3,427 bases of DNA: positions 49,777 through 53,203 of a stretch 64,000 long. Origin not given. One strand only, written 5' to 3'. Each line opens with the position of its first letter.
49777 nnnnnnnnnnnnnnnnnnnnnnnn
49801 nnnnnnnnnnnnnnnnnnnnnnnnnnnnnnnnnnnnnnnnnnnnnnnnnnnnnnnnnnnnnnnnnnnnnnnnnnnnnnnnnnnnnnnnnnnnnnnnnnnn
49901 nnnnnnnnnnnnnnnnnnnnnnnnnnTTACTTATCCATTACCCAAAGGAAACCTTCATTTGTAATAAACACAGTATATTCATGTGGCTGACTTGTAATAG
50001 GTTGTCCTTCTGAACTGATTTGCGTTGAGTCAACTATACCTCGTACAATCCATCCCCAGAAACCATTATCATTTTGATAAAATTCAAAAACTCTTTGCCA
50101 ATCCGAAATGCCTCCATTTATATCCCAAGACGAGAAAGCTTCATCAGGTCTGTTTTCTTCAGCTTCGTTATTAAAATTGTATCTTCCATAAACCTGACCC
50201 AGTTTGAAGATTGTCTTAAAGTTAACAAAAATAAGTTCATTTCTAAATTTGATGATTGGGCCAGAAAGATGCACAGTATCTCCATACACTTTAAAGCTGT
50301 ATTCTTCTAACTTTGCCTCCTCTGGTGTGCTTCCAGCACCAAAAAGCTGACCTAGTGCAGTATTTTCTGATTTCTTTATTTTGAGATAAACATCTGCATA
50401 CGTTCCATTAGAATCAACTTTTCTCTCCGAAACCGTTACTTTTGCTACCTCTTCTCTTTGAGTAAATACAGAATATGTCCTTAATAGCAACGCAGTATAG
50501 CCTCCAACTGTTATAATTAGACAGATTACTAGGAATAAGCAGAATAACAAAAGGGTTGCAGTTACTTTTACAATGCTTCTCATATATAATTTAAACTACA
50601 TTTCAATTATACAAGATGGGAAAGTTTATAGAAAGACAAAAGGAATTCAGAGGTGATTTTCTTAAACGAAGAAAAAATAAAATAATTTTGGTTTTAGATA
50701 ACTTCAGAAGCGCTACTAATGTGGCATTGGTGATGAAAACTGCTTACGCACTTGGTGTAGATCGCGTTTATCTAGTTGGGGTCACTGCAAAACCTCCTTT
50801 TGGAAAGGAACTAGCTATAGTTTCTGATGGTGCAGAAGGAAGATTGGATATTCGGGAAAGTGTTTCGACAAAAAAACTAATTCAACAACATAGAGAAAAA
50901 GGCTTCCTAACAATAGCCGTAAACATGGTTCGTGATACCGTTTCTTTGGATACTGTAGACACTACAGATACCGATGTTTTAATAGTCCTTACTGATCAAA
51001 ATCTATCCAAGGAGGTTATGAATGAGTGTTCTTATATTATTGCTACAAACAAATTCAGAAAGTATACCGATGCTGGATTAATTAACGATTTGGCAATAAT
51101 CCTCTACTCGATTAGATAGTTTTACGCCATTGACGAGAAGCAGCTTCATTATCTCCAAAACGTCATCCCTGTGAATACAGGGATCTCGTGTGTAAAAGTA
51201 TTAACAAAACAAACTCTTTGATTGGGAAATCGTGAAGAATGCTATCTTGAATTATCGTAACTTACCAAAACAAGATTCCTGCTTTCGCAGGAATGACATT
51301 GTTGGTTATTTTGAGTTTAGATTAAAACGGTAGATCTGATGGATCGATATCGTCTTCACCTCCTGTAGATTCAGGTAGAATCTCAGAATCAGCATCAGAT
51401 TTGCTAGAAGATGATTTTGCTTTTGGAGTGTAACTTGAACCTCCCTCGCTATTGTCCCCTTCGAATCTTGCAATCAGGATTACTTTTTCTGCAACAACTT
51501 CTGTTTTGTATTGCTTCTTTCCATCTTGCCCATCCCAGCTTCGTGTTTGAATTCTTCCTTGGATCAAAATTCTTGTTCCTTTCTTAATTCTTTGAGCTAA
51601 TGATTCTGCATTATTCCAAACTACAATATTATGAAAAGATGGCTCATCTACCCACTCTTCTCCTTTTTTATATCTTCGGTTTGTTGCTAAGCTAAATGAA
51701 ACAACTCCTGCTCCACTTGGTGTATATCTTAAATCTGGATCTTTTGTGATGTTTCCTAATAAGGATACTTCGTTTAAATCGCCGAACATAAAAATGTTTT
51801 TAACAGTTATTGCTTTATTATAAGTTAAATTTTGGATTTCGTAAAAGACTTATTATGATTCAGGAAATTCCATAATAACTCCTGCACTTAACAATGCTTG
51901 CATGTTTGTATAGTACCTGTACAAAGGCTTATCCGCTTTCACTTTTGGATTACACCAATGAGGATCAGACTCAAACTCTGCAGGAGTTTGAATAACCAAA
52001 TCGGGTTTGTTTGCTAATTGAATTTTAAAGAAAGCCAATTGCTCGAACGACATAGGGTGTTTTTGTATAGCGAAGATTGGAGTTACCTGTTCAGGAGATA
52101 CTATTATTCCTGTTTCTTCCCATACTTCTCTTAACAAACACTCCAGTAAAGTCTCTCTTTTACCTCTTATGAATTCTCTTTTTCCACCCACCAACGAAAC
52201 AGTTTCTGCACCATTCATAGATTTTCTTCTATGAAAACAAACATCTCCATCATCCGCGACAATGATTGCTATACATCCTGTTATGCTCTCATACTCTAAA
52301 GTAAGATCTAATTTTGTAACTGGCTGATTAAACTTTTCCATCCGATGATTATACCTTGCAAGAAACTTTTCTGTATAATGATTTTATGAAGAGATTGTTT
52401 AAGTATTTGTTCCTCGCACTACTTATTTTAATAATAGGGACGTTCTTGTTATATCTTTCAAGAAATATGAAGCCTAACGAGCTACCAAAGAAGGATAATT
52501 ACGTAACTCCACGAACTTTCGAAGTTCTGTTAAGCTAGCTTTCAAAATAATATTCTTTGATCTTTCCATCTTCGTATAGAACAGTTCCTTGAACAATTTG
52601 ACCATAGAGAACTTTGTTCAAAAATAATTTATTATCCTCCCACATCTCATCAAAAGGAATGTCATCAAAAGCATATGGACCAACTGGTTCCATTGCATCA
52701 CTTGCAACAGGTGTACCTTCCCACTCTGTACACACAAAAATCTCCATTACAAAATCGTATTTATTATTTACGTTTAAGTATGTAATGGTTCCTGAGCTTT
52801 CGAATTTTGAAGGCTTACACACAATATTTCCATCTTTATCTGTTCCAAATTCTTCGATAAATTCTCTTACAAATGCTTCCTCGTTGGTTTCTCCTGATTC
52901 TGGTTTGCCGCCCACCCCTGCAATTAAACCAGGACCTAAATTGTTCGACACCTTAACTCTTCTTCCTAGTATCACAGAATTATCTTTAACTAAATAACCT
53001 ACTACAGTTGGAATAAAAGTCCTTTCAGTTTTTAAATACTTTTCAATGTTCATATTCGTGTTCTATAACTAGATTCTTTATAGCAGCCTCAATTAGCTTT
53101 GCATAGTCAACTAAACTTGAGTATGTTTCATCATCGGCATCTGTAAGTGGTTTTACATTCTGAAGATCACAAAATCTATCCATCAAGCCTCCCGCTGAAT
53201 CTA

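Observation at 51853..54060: NDT/SLOG-like domain fused to a ribbon-helix-helix regulator, divergent from two NUDIX hydrolases, with TGCACAT operator-like repeats between them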

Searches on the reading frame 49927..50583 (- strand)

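Call 3: search_protein_families(library=pfam, proteins=[window:49927-50583:-], max_evalue=1)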
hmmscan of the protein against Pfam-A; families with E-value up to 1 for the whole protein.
window:49927-50583:- (218 aa): 1 family
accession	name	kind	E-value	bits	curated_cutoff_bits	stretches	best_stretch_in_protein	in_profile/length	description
PF15507.11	DUF4649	-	0.026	15.1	27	1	45-72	39-66/69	Domain of unknown function (DUF4649)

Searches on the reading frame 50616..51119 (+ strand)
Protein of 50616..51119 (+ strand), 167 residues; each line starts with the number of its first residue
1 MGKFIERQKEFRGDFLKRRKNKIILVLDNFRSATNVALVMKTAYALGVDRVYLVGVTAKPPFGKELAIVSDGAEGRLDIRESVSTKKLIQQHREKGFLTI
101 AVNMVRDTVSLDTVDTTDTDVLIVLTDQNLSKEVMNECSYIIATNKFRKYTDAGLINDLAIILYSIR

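Call 3: search_protein_families(library=pfam, proteins=[window:50616-51119:+], max_evalue=1)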
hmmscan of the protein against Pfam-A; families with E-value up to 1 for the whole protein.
window:50616-51119:+ (167 aa): 3 families
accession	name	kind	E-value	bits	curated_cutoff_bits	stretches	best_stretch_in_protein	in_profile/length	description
PF00588.24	SpoU_methylase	-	6.4e-11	43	29.7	1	23-141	2-119/142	SpoU rRNA Methylase family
PF01994.21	Trm56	-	0.0087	16.4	25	1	75-144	3-74/119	tRNA ribose 2'-O-methyltransferase, aTrm56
PF08534.16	Redoxin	-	0.031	14.5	26.6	1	82-130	48-96/148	Redoxin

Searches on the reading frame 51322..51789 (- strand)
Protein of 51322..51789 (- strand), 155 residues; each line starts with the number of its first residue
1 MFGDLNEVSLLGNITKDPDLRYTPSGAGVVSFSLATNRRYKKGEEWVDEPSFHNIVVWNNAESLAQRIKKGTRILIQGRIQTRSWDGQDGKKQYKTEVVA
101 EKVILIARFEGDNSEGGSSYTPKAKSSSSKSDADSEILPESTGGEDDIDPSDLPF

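Call 3: search_protein_families(library=pfam, proteins=[window:51322-51789:-], max_evalue=1)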
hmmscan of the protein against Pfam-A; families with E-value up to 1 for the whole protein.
window:51322-51789:- (155 aa): 3 families
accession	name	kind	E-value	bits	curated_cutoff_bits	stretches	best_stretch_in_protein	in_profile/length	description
PF00436.31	SSB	-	1.8e-34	118.3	26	1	5-104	1-102/104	Single-strand binding protein family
PF01336.31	tRNA_anti-codon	-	0.00016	22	27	1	54-105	30-74/75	OB-fold nucleic acid binding domain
PF22657.2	SSB_1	-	0.00067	20.2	27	1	6-82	1-77/91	Another single-strand binding protein family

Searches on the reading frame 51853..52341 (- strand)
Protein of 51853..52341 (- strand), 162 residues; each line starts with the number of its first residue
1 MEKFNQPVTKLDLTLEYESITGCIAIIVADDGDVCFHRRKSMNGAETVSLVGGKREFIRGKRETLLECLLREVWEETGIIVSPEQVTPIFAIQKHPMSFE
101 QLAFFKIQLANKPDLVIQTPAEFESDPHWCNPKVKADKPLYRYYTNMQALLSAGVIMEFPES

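Call 3: search_protein_families(library=pfam, proteins=[window:51853-52341:-], max_evalue=1)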
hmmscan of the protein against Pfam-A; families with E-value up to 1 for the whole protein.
window:51853-52341:- (162 aa): 1 family
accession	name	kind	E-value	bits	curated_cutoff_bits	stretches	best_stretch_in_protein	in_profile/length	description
PF00293.34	NUDIX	-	4.3e-08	33.7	21.1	1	25-131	8-114/134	NUDIX domain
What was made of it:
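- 51853..52341 (-): NUDIX-B, a second and divergent NUDIX hydrolase. It probably has its own promoter-like site (52377..52348). It is not a conserved part of the system. Pfam NUDIX E 4e-8 (call 3).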

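Call 4: search_protein_families(library=ncbifam, proteins=[window:51853-52341:-], max_evalue=1)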
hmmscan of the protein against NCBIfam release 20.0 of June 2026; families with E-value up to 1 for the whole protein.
window:51853-52341:- (162 aa): 11 families
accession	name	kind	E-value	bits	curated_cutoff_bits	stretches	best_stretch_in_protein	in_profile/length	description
NF003791.0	PRK05379.2-3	equivalog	1.8e-05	24.1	409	1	25-81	206-258/340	bifunctional nicotinamide-nucleotide adenylyltransferase/Nudix hydroxylase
NF006530.0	PRK08999.1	equivalog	9.3e-05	21.6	245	1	19-94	5-76/315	Nudix family hydrolase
NF003790.0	PRK05379.2-2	equivalog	0.0001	21.5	403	1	25-79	221-271/354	bifunctional nicotinamide mononucleotide adenylyltransferase/ADP-ribose pyrophosphatase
TIGR00586.1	mutt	equivalog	0.0012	18.9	97.9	1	24-85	9-67/129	8-oxo-dGTP diphosphatase MutT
NF001299.0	PRK00241.1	equivalog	0.004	16.6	158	1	15-82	129-191/263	NAD(+) diphosphatase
NF003788.0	PRK05379.1-5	equivalog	0.012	15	354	1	26-82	218-270/351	bifunctional nicotinamide-nucleotide adenylyltransferase/Nudix hydroxylase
NF006961.0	PRK09438.1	equivalog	0.013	15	103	1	61-87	43-69/151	dihydroneopterin triphosphate diphosphatase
NF003786.0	PRK05379.1-2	equivalog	0.017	14.3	397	1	25-84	222-276/354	bifunctional nicotinamide-nucleotide adenylyltransferase/Nudix hydroxylase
TIGR02705.1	nudix_YtkD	equivalog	0.022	14.3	154.4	1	51-83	50-78/156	RNA deprotection pyrophosphohydrolase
NF003785.0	PRK05379.1-1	equivalog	0.071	12.3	418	1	26-87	210-265/347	bifunctional nicotinamide-nucleotide adenylyltransferase/Nudix hydroxylase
NF010658.0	PRK14057.1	equivalog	0.094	12.2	530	1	22-60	98-136/254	epimerase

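Call 53: search_solved_structures(query=window:51853-52341:-, max_evalue=0.01)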
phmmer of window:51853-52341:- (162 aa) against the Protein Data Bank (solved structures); distinct sequences matched with E-value up to 0.01: 5.
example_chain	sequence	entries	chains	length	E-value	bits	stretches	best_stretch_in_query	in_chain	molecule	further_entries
6fl4_A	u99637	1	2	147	0.0011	21.9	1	24-84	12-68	Nudix hydrolase 1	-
5gp0_E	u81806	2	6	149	0.0011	21.9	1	24-84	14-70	Nudix hydrolase 1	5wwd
6dby_A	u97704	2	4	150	0.0011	21.8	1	24-84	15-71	Nudix hydrolase 1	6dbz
4kyx_A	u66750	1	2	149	0.0013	21.6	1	26-119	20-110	ADP-ribose pyrophosphatase MutT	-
5wy6_E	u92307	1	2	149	0.0076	19.1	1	24-84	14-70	Nudix hydrolase 1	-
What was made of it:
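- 51853..52341 (-): Only weak PDB matches (call 53).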

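Call 62: search_protein_families(library=padloc, proteins=[window:51853-52341:-], max_evalue=0.01)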
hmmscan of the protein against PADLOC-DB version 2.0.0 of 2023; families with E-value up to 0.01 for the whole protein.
window:51853-52341:- (162 aa): 1 family
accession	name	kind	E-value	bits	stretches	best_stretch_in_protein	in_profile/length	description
PDLC04899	PDC-S07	-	2e-05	22.2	1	23-88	10-71/135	-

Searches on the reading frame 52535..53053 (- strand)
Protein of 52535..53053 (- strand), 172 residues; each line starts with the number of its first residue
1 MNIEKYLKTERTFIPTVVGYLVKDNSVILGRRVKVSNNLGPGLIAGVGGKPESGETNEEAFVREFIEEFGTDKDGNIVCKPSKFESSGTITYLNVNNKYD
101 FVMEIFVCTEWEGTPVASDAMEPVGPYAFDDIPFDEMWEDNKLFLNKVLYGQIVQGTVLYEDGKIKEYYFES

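Call 3: search_protein_families(library=pfam, proteins=[window:52535-53053:-], max_evalue=1)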
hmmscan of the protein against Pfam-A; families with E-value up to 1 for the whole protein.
window:52535-53053:- (172 aa): 1 family
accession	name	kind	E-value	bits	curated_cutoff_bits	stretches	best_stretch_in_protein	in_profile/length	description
PF00293.34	NUDIX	-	3.1e-08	34.1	21.1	1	17-118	6-102/134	NUDIX domain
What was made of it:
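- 52535..53053 (-): NUDIX-A, an MTH1/NUDT1-like NUDIX hydrolase with a canonical NUDIX box. This is the conserved partner of the regulator. Pfam NUDIX E 3e-8 (call 3).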

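Call 4: search_protein_families(library=ncbifam, proteins=[window:52535-53053:-], max_evalue=1)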
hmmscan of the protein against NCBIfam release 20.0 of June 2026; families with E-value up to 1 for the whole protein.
window:52535-53053:- (172 aa): 10 families
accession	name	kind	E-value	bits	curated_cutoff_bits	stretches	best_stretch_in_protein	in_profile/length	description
NF006530.0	PRK08999.1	equivalog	1.7e-05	24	245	1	14-74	6-65/315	Nudix family hydrolase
TIGR00586.1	mutt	equivalog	3e-05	24.1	97.9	1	24-120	15-100/129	8-oxo-dGTP diphosphatase MutT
NF007834.0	PRK10546.1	equivalog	3.6e-05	23.6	156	1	16-90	6-78/135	pyrimidine (deoxy)nucleoside triphosphate diphosphatase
NF008044.0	PRK10776.1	equivalog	0.00022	21.1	148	1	47-117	36-96/130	8-oxo-dGTP diphosphatase MutT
TIGR02705.1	nudix_YtkD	equivalog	0.00054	19.5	154.4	1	48-71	51-74/156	RNA deprotection pyrophosphohydrolase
NF012016.0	PRK15472.1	equivalog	0.0019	17.9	95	1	16-72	5-61/141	nucleoside triphosphatase NudI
NF001936.0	PRK00714.1-3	equivalog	0.02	14.7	118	1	50-75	43-68/155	RNA pyrophosphohydrolase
NF001299.0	PRK00241.1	equivalog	0.029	13.8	158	1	14-70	135-187/263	NAD(+) diphosphatase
NF001938.0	PRK00714.1-5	equivalog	0.13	11.6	116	1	21-73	21-76/172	RNA pyrophosphohydrolase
NF002995.0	PRK03759.1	equivalog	0.23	11.1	127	1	24-74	46-96/185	isopentenyl-diphosphate Delta-isomerase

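Call 47: search_protein_families(library=pfam, alignment_id=A4, max_evalue=0.001)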
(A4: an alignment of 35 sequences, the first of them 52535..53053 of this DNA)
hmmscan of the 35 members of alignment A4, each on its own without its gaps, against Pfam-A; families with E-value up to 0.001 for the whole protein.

A. member 1, window:52535-53053:- (172 aa): 1 family
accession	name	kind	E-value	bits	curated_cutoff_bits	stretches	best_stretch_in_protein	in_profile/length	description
PF00293.34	NUDIX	-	3.1e-08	34.1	21.1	1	17-118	6-102/134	NUDIX domain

B. families by the number of members that match (of 35 scanned): 4 families
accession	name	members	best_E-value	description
PF00293.34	NUDIX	30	2.2e-20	NUDIX domain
PF14815.12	NUDIX_4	7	1.8e-06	NUDIX domain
PF01725.21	Ham1p_like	3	3.7e-17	Ham1 family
PF01931.24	NTPase_I-T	2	1.3e-48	Protein of unknown function DUF84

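Call 48: search_protein_families(library=ncbifam, alignment_id=A4, max_evalue=0.001)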
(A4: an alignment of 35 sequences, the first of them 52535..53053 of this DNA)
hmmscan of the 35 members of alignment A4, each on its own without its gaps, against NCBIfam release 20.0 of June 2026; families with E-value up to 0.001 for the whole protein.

A. member 1, window:52535-53053:- (172 aa): 5 families
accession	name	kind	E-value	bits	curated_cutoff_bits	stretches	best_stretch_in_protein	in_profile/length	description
NF006530.0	PRK08999.1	equivalog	1.7e-05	24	245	1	14-74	6-65/315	Nudix family hydrolase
TIGR00586.1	mutt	equivalog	3e-05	24.1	97.9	1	24-120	15-100/129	8-oxo-dGTP diphosphatase MutT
NF007834.0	PRK10546.1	equivalog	3.6e-05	23.6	156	1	16-90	6-78/135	pyrimidine (deoxy)nucleoside triphosphate diphosphatase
NF008044.0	PRK10776.1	equivalog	0.00022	21.1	148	1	47-117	36-96/130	8-oxo-dGTP diphosphatase MutT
TIGR02705.1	nudix_YtkD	equivalog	0.00054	19.5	154.4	1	48-71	51-74/156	RNA deprotection pyrophosphohydrolase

B. families by the number of members that match (of 35 scanned): 37 families (the first 25 are shown)
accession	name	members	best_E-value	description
NF006530.0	PRK08999.1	30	4.5e-15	Nudix family hydrolase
NF008044.0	PRK10776.1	30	1.7e-13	8-oxo-dGTP diphosphatase MutT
TIGR00586.1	mutt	30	3.9e-13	8-oxo-dGTP diphosphatase MutT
NF007834.0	PRK10546.1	20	1.3e-10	pyrimidine (deoxy)nucleoside triphosphate diphosphatase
NF001299.0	PRK00241.1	18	6.4e-12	NAD(+) diphosphatase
TIGR02705.1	nudix_YtkD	8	4.5e-07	RNA deprotection pyrophosphohydrolase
NF001936.0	PRK00714.1-3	7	0.00022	RNA pyrophosphohydrolase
NF001938.0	PRK00714.1-5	6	1.1e-07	RNA pyrophosphohydrolase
NF008736.0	PRK11762.1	5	7e-07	ADP compounds hydrolase NudE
NF011922.0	PRK15393.1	4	1.9e-05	NUDIX hydrolase YfcD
NF011397.0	PRK14822.1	3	1.4e-20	XTP/dITP diphosphatase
NF011398.0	PRK14823.1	3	3.5e-14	non-canonical purine NTP diphosphatase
TIGR00042.1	TIGR00042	3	7.3e-13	RdgB/HAM1 family non-canonical purine NTP pyrophosphatase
NF002698.0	PRK02491.1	3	3.5e-12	nucleoside-triphosphate diphosphatase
NF011399.0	PRK14824.1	3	4.9e-12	putative deoxyribonucleotide triphosphate pyrophosphatase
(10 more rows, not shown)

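Call 52: search_solved_structures(query=A4, max_evalue=0.001, show_alignments=1)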
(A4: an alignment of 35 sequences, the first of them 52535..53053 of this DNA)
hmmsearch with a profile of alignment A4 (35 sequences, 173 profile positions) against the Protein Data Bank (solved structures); distinct sequences matched with E-value up to 0.001: 64 (the best 60 are shown).
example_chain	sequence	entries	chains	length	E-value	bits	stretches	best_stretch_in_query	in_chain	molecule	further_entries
5ghm_A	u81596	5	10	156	6.3e-34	120.6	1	22-171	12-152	7,8-dihydro-8-oxoguanine triphosphatase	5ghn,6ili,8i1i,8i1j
6glt_A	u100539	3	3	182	1.1e-33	119.8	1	22-171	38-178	7,8-dihydro-8-oxoguanine triphosphatase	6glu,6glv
5gho_A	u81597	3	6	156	2.9e-33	118.4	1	22-171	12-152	7,8-dihydro-8-oxoguanine triphosphatase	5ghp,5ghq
5ws7_A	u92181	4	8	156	3.5e-33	118.2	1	22-171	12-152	7,8-dihydro-8-oxoguanine triphosphatase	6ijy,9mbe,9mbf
6glk_A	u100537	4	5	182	3.6e-33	118.1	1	22-171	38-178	7,8-dihydro-8-oxoguanine triphosphatase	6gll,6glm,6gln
5ghi_A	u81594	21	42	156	4.8e-33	117.7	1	22-171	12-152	7,8-dihydro-8-oxoguanine triphosphatase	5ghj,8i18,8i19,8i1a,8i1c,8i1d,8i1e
6jvo_A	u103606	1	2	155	4.8e-33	117.7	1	22-171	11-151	7,8-dihydro-8-oxoguanine triphosphatase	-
1iry_A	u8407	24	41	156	4.9e-33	117.7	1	22-171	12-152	hMTH1 | 7,8-dihydro-8-oxoguanine triphosphatase | Oxidized purine nucleoside triphosphate hydrolase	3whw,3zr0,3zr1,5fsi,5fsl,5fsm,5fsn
4n1u_A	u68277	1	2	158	5.1e-33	117.6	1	22-171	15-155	7,8-dihydro-8-oxoguanine triphosphatase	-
4c9w_A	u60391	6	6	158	5.1e-33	117.6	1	22-171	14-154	7,8-DIHYDRO-8-OXOGUANINE TRIPHOSPHATASE | Isoform p26 of Oxidized purine nucleoside triphosphate hydrolase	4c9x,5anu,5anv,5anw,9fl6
7n03_A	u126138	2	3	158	5.1e-33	117.6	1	22-171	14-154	7,8-dihydro-8-oxoguanine triphosphatase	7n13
9xri_A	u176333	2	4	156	5.1e-33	117.6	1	22-171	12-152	Oxidized purine nucleoside triphosphate hydrolase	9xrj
4n1t_A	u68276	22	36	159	5.2e-33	117.6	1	22-171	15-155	7,8-dihydro-8-oxoguanine triphosphatase | Oxidized purine nucleoside triphosphate hydrolase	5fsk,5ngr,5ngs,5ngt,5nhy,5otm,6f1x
6aa3_A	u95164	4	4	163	5.6e-33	117.5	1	22-171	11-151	7,8-dihydro-8-oxoguanine triphosphatase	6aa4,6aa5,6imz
7esf_A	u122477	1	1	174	7e-33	117.2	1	22-171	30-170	7,8-dihydro-8-oxoguanine triphosphatase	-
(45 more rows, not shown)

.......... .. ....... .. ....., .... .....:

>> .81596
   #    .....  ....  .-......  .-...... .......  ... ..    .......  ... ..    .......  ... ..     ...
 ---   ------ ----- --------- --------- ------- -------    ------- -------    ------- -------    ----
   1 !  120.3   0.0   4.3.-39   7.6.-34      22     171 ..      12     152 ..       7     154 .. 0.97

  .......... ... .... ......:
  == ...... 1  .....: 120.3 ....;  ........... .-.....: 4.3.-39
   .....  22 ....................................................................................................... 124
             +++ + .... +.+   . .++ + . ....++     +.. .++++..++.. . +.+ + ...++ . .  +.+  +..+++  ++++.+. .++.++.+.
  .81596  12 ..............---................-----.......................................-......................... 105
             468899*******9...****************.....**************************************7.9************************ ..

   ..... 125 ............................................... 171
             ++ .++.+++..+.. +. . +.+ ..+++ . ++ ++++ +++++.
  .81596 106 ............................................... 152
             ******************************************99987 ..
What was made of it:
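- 52535..53053 (-): The partner profile matches human MTH1 over its full length at E 6e-34, against 2.5e-9 for E. coli MutT (call 52).
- On NUDIX hydrolases, MTH1/NUDT1-like subgroup (NUDIX-A): The partner profile scores E 6e-34 against MTH1 chains and 2.5e-9 against E. coli MutT (call 52).
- Closest known: MTH1/NUDT1. Same: The profile of the partner proteins matches over its full length at E 6e-34, including the C-terminal MW-x-D-N/D-x-x-W-x-P motif (call 52).
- The NUDIX partners are MTH1-like (call 52).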

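Call 62: search_protein_families(library=padloc, proteins=[window:52535-53053:-], max_evalue=0.01)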
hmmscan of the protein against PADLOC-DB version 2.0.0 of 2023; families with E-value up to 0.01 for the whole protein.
window:52535-53053:- (172 aa): 1 family
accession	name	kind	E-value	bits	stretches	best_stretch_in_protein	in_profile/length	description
PDLC04899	PDC-S07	-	1.4e-06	26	1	18-118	11-99/135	-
